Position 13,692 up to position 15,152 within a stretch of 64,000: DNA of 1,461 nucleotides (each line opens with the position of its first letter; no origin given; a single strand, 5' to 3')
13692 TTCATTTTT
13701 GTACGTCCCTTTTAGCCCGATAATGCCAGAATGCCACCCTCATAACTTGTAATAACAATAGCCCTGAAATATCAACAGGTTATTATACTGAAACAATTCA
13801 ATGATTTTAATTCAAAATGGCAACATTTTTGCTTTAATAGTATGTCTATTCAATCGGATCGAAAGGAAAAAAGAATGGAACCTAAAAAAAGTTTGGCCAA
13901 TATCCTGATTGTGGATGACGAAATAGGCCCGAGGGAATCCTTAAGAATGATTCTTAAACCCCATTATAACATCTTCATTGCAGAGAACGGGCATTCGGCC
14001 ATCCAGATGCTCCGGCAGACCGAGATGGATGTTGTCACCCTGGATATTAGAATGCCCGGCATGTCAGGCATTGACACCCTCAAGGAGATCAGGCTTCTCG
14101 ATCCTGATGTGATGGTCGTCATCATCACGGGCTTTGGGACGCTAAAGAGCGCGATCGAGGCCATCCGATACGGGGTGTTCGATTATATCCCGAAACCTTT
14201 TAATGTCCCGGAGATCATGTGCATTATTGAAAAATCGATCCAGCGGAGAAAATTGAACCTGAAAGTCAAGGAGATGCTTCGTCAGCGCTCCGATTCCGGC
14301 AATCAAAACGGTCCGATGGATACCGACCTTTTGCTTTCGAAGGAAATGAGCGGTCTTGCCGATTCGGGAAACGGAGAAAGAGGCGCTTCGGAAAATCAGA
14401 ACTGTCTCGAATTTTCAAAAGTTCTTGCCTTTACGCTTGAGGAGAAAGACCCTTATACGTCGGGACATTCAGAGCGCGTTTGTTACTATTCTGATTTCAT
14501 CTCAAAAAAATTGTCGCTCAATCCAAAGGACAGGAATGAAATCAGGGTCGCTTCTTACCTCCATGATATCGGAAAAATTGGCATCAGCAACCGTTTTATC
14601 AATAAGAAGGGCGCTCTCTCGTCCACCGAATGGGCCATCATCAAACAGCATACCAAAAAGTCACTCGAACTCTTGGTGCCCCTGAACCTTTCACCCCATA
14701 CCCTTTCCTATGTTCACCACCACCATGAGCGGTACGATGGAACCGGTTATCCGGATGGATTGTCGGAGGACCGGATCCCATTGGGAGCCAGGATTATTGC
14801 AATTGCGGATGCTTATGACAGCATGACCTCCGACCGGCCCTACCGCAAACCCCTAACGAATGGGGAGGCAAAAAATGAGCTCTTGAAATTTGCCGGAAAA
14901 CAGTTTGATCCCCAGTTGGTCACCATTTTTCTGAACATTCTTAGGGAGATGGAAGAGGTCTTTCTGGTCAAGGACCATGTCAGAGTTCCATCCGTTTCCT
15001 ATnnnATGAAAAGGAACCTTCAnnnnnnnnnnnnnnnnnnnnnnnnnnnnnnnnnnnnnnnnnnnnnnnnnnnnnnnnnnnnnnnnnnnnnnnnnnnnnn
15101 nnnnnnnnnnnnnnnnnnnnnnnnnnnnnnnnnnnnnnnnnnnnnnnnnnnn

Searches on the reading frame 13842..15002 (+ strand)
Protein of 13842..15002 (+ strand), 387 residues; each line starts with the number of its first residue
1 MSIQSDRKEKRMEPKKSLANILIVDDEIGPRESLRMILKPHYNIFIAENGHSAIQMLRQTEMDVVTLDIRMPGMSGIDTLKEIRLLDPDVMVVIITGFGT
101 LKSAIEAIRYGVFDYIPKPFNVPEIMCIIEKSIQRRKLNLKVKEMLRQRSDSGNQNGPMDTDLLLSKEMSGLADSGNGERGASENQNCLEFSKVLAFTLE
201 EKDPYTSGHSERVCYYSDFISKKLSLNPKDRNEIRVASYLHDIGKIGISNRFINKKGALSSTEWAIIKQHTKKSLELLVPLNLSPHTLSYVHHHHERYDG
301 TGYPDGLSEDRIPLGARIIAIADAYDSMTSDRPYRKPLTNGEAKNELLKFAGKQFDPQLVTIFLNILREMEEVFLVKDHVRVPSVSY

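Call 10: search_protein_families(library=ncbifam, proteins=[window:13842-15002:+], max_evalue=0.001)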
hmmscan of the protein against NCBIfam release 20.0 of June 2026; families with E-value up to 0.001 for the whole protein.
window:13842-15002:+ (387 aa): 97 families (the best 25 are shown)
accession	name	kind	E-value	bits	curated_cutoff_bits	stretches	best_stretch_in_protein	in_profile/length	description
NF053512.1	nitric_RR_NosR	exception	1.8e-66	225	400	1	21-373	1-360/422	response regulator c-di-GMP phosphodiesterase, NosR family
NF008469.0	PRK11361.1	equivalog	1.1e-28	100.2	714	1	18-152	4-139/461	acetoacetate metabolism transcriptional regulator AtoC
NF051870.1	NAssimRespRegNtrX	equivalog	4.1e-24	85.3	600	1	19-151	2-136/452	nitrogen assimilation response regulator NtrX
TIGR01818.1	ntrC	equivalog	6.7e-23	81.2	558.6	1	21-141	1-122/463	nitrogen regulation protein NR(I)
NF007689.0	PRK10365.1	equivalog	7e-22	77.8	760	1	19-135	6-123/441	sigma-54-dependent response regulator transcription factor ZraR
NF006900.1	PRK09390.1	equivalog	3.4e-21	75.7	255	1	19-142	5-129/203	response regulator FixJ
NF052313.1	T9SS_RR_PorX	equivalog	1.5e-20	73.4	300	1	20-144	2-127/513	T9SS response regulator signal transducer PorX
TIGR02915.1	PEP_resp_reg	equivalog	1.6e-19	70.1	502.6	1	21-152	1-136/445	PEP-CTERM-box response regulator transcription factor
NF041946.1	LuxO_transreg_Vib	equivalog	2.4e-19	69.5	800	1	42-141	21-120/463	quorum-sensing sigma-54 dependent transcriptional regulator LuxO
NF041367.1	CheY_Halo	equivalog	3.3e-19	69.4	200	1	21-131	1-112/114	chemotaxis protein CheY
NF008176.1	PRK10923.1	equivalog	5e-19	68.2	620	1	21-137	6-123/469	nitrogen regulation protein NR(I)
NF001965.0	PRK00742.1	subfamily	6.6e-19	68.3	293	1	20-152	5-137/357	chemotaxis-specific protein-glutamate methyltransferase CheB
NF045505.1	RR_RssB_Pseudo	equivalog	8.4e-19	67.9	700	1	16-156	3-144/394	two-component system response regulator RssB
NF047793.1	ResRegPgtA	equivalog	1.7e-18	66.7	650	1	19-149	6-137/414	two-component system response regulator PgtA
NF049963.1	RespRegFlgRCampy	domain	4e-18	65.5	750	1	20-138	2-119/429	fla regulon two-component system response regulator FlgR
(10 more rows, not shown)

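Call 75: search_protein_families(library=pfam, proteins=[window:13842-15002:+], max_evalue=0.001)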
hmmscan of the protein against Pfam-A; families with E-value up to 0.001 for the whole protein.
window:13842-15002:+ (387 aa): 3 families
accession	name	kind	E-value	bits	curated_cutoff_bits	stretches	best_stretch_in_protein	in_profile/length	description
PF13487.12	HD_5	-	4.7e-36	124.5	27.2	1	194-359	2-170/170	HD domain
PF00072.30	Response_reg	-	4.5e-27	94.8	30.2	1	21-129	1-110/111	Response regulator receiver domain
PF01966.28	HD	-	1.5e-16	61.2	22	1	208-328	3-116/116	HD domain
